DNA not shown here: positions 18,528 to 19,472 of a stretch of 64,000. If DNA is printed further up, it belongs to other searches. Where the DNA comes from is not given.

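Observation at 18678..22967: Rex-terminated operon encoding an 11-haem cytochrome c, a cytochrome b and a 12-haem NapC-like cytochrome: candidate quinol-linked periplasmic/extracellular electron-transfer conduit under NADH/NAD+ control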

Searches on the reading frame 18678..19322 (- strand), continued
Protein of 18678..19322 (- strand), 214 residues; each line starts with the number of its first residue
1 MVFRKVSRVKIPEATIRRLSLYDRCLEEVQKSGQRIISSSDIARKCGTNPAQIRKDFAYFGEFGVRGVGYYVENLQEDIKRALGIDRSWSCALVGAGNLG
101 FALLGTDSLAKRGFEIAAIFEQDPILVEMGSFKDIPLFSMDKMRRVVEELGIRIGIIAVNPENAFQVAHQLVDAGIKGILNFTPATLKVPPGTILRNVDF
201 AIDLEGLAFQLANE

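Call 73: find_encoding_contigs(protein=P0283, flank=9000, max_places=1)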
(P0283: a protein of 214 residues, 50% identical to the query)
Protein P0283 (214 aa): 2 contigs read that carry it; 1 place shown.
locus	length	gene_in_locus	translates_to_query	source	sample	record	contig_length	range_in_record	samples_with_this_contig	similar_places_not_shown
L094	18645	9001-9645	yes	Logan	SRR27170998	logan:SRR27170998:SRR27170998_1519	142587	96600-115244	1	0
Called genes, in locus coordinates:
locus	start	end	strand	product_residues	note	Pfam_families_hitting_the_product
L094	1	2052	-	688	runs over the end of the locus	PF02629:CoA_binding, PF13380:CoA_binding_2, PF13607:Succ_CoA_lig, PF19045:Ligase_CoA_2, PF13549:ATP-grasp_5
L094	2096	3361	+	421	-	PF00994:MoCF_biosynth, PF02464:CinA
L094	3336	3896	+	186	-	PF02834:LigT_PEase, PF10469:AKAP7_NLS, PF13563:2_5_RNA_ligase2, PF02834:LigT_PEase (weak)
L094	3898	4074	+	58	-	-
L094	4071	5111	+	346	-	PF01966:HD, PF13286:HD_assoc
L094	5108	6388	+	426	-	PF00202:Aminotran_3, PF00155:Aminotran_1_2 (weak)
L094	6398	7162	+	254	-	PF01145:Band_7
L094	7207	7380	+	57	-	PF09527:ATPase_gene1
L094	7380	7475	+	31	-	-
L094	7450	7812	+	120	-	-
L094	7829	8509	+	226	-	PF00119:ATP-synt_A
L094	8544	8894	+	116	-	PF00137:ATP-synt_C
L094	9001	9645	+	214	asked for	PF06971:Put_DNA-bind_N, PF02629:CoA_binding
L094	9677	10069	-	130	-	PF00380:Ribosomal_S9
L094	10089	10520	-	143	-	PF00572:Ribosomal_L13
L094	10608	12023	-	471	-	PF00171:Aldedh, PF05893:LuxC (faint)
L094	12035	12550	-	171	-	PF00293:NUDIX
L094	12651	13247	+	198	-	PF00440:TetR_N, PF08359:TetR_C_4, PF17932:TetR_C_24 (weak)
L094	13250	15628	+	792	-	PF02737:3HCDH_N, PF00725:3HCDH, PF00378:ECH_1, PF16113:ECH_2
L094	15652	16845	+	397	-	PF00108:Thiolase_N, PF00109:ketoacyl-synt (faint), PF02803:Thiolase_C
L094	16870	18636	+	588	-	PF02771:Acyl-CoA_dh_N, PF02770:Acyl-CoA_dh_M, PF00441:Acyl-CoA_dh_1, PF22924:ACOX_C_alpha1, PF08028:Acyl-CoA_dh_2, PF21263:Acyl-CoA-dh_C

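Call 74: find_encoding_contigs(protein=P0336, flank=9000, max_places=1)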
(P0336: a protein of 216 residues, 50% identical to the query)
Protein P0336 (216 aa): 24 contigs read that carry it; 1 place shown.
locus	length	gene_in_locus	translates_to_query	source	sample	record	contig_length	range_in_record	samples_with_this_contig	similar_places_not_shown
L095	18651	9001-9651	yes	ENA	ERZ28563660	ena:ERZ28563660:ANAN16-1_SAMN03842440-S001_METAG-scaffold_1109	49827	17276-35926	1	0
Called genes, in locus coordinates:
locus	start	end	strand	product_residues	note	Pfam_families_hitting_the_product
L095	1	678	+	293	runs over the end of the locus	PF00528:BPD_transp_1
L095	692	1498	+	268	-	PF00528:BPD_transp_1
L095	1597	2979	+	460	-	PF01547:SBP_bac_1, PF13416:SBP_bac_8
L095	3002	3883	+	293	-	PF00528:BPD_transp_1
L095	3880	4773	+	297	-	PF00528:BPD_transp_1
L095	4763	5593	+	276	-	PF03009:GDPD, PF13653:GDPD_2 (faint)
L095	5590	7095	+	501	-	PF00370:FGGY_N, PF02782:FGGY_C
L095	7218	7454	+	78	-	PF09527:ATPase_gene1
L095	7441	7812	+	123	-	PF03899:ATP-synt_I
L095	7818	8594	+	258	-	PF00119:ATP-synt_A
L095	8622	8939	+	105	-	PF00137:ATP-synt_C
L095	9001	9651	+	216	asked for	PF06971:Put_DNA-bind_N, PF02629:CoA_binding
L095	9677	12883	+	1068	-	PF17757:UvrB_inter, PF02559:CarD_TRCF_RID, PF00270:DEAD, PF04851:ResIII, PF00271:Helicase_C, PF22590:Cas3-like_C_2 (weak), PF03461:TRCF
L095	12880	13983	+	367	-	PF13624:SurA_N_3, PF09312:SurA_N, PF13145:Rotamase_2, PF13616:Rotamase_3, PF00639:Rotamase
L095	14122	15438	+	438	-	PF07498:Rho_N, PF07497:Rho_RNA_bind, PF00006:ATP-synt_ab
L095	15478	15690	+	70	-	PF01197:Ribosomal_L31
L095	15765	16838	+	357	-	PF03462:PCRF, PF00472:RF-1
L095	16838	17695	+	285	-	PF17827:PrmC_N, PF05175:MTS, PF06325:PrmA (weak), PF08241:Methyltransf_11 (faint), PF08242:Methyltransf_12 (faint), PF13649:Methyltransf_25, PF13847:Methyltransf_31 (weak)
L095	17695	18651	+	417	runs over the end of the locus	PF00275:EPSP_synthase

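Call 75: find_encoding_contigs(protein=P0325, flank=9000, max_places=1)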
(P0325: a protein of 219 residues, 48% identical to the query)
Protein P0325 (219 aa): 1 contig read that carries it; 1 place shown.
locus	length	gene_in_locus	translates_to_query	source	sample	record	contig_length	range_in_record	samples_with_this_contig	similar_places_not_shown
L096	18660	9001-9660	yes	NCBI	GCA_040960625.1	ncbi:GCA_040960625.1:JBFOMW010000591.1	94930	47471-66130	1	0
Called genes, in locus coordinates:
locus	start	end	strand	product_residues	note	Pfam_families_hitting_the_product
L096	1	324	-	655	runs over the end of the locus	PF00005:ABC_tran, PF02463:SMC_N (faint), PF13175:AAA_15 (faint), PF13555:AAA_29 (faint), PF13304:AAA_21 (faint), PF12848:ABC_tran_Xtn, PF00005:ABC_tran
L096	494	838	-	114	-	PF09723:Zn_ribbon_8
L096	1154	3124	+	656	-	PF14537:Cytochrom_c3_2 (faint), PF14522:Cytochrome_C7 (faint)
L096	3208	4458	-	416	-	PF22113:Mtrc-MtrF_II-IV_dom (faint), PF13435:Cytochrome_C554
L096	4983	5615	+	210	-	PF07920:DUF1684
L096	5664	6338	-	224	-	PF07920:DUF1684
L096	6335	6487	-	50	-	-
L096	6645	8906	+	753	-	PF03264:Cytochrom_NNT (weak), PF14522:Cytochrome_C7 (faint), PF02085:Cytochrom_CIII (weak), PF14537:Cytochrom_c3_2, PF22113:Mtrc-MtrF_II-IV_dom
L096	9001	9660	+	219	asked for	PF06971:Put_DNA-bind_N, PF02629:CoA_binding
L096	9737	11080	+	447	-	PF00202:Aminotran_3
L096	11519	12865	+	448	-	PF01555:N6_N4_Mtase, PF01170:UPF0020 (faint)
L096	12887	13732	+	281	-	PF09015:NgoMIV_restric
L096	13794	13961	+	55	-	-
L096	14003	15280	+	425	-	PF14279:HNH_5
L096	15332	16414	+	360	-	-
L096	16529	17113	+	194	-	-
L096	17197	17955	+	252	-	PF08378:NERD, PF01396:Zn_ribbon_Top1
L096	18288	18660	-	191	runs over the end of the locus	PF06560:GPI, PF00190:Cupin_1 (weak), PF07883:Cupin_2 (weak)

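Call 88: search_solved_structures(query=window:18678-19322:-, max_evalue=1e-10, show_alignments=2)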
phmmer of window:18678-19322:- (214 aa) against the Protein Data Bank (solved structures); distinct sequences matched with E-value up to 1e-10: 8.
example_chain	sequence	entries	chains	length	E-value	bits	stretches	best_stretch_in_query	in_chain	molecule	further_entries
5zz5_A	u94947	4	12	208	1.1e-45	159.3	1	10-212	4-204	Redox-sensing transcriptional repressor Rex | Redox-sensing transcriptional repressor Rex 1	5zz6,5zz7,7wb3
3wg9_A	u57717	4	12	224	3e-38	134.9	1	11-211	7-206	Redox-sensing transcriptional repressor rex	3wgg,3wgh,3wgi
3ikv_A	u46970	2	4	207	4.8e-35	124.5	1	9-213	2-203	Redox-sensing transcriptional repressor rex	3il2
3ikt_A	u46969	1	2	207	6.6e-35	124.1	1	9-213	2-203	Redox-sensing transcriptional repressor rex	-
1xcb_A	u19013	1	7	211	9e-35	123.6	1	9-213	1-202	Redox-sensing transcriptional repressor rex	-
2dt5_A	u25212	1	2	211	1.7e-34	122.7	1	9-213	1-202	AT-rich DNA-binding protein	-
2vt2_A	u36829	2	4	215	1.8e-32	116.1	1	8-211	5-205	REDOX-SENSING TRANSCRIPTIONAL REPRESSOR REX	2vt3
3keo_A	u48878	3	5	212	9.8e-29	103.9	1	10-209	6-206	Redox-sensing transcriptional repressor rex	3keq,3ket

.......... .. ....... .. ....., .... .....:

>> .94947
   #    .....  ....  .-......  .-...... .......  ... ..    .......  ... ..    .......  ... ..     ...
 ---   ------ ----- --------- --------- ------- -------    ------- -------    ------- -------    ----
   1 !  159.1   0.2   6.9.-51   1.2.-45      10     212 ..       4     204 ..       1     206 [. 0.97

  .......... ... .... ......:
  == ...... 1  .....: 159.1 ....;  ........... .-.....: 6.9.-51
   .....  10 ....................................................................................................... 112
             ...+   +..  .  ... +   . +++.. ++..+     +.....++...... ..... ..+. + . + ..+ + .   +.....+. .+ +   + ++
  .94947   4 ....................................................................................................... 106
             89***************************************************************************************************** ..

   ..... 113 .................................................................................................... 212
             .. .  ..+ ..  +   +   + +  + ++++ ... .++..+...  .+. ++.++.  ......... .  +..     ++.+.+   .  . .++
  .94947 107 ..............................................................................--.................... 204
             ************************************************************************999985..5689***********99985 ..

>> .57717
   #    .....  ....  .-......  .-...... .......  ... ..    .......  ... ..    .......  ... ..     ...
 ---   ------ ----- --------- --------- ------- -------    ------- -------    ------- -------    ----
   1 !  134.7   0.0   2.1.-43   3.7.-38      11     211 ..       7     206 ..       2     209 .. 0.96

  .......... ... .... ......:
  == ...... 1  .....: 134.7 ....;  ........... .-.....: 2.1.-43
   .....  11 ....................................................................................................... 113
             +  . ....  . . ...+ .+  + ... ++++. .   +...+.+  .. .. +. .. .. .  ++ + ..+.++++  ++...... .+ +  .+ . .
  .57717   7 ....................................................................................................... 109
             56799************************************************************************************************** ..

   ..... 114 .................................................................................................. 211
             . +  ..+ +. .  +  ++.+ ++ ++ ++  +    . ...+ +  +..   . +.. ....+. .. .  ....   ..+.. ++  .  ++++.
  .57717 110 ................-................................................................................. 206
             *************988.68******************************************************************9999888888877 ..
